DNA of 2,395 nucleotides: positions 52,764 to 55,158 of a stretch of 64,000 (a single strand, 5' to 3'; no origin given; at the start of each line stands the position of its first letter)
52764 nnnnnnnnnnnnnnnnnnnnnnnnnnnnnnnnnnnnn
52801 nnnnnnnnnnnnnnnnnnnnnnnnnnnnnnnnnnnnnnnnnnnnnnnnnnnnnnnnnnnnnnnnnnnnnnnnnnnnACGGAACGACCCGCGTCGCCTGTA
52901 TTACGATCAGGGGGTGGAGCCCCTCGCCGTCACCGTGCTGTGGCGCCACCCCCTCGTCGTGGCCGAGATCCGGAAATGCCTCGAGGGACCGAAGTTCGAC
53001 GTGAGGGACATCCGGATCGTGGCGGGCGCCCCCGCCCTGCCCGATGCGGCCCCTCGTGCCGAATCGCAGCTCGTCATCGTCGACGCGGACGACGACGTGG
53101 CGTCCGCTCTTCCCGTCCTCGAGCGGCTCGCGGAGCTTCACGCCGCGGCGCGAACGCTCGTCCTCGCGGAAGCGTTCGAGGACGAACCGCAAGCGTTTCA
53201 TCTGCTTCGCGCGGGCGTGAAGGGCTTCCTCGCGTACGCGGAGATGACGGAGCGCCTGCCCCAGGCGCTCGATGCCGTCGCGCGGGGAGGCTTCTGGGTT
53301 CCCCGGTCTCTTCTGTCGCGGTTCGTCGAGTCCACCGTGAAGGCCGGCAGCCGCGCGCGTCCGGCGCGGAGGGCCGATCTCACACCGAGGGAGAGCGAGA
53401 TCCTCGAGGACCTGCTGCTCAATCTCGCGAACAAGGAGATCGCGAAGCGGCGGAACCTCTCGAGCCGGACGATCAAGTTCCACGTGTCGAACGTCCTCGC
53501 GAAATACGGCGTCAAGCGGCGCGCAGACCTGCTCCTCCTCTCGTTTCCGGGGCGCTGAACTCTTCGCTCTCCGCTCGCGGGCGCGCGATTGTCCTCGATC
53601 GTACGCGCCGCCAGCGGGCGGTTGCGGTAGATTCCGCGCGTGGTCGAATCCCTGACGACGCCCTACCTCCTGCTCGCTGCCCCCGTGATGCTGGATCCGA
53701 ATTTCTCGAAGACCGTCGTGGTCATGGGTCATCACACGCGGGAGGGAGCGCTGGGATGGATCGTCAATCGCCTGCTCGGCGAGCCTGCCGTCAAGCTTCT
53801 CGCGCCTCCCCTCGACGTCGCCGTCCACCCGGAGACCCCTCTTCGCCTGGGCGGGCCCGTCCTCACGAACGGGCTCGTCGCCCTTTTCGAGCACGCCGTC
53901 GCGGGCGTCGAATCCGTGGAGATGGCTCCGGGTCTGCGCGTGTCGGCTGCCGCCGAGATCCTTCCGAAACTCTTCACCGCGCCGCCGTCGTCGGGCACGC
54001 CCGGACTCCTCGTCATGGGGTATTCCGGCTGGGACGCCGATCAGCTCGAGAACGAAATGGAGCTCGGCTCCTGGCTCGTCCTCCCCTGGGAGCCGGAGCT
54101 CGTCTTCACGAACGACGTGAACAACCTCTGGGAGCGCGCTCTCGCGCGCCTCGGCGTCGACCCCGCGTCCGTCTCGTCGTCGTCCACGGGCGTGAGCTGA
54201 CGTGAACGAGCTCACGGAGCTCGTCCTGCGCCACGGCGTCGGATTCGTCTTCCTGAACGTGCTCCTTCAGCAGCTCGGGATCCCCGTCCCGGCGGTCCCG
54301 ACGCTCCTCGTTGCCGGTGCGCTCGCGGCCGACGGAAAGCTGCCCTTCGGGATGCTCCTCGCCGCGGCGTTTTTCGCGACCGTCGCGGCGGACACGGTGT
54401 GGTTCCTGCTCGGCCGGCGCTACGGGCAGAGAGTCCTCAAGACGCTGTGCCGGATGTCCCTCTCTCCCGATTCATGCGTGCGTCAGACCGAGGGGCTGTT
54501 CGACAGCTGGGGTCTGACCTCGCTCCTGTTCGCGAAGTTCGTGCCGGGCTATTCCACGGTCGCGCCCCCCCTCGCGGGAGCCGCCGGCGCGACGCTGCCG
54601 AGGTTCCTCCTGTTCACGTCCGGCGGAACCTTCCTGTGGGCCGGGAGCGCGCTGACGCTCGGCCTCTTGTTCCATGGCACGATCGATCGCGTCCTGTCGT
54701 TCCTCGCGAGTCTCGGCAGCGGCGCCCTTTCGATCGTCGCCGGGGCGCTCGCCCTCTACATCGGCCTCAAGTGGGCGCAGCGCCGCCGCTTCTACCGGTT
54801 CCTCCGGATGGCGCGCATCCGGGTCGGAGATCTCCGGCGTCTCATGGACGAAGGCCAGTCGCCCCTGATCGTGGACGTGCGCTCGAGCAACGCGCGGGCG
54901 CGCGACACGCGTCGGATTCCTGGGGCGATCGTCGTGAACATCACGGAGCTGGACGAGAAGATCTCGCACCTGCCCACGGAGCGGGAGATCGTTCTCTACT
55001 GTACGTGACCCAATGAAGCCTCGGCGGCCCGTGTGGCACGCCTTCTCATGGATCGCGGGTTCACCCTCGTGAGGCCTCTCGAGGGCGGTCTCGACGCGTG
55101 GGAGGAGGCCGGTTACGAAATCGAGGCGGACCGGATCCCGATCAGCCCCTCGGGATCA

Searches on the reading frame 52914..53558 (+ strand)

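Call 53: search_protein_families(library=pfam, proteins=[window:52914-53558:+], max_evalue=0.00001)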
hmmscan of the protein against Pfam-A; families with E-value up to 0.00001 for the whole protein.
window:52914-53558:+ (214 aa): 1 family
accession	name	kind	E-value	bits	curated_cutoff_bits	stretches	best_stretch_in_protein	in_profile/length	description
PF00196.25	GerE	-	6.6e-14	51.7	23.5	1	156-207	3-54/57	Bacterial regulatory proteins, luxR family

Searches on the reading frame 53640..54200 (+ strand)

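Call 53: search_protein_families(library=pfam, proteins=[window:53640-54200:+], max_evalue=0.00001)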
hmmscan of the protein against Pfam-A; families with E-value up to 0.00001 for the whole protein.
window:53640-54200:+ (186 aa): 1 family
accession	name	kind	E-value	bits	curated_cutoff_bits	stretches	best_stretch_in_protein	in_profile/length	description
PF02622.21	DUF179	-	6.3e-31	107.9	27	1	15-172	1-157/157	AlgH-like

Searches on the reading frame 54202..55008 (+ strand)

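Call 53: search_protein_families(library=pfam, proteins=[window:54202-55008:+], max_evalue=0.00001)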
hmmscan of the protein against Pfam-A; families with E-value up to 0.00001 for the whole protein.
window:54202-55008:+ (268 aa): 2 families
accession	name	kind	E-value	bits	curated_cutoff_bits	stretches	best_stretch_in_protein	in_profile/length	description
PF09335.16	VTT_dom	-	4.3e-10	40.6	33.9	1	29-154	1-121/123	VTT domain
PF00581.25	Rhodanese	-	3.9e-06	27.7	22.2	1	210-267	4-68/102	Rhodanese-like domain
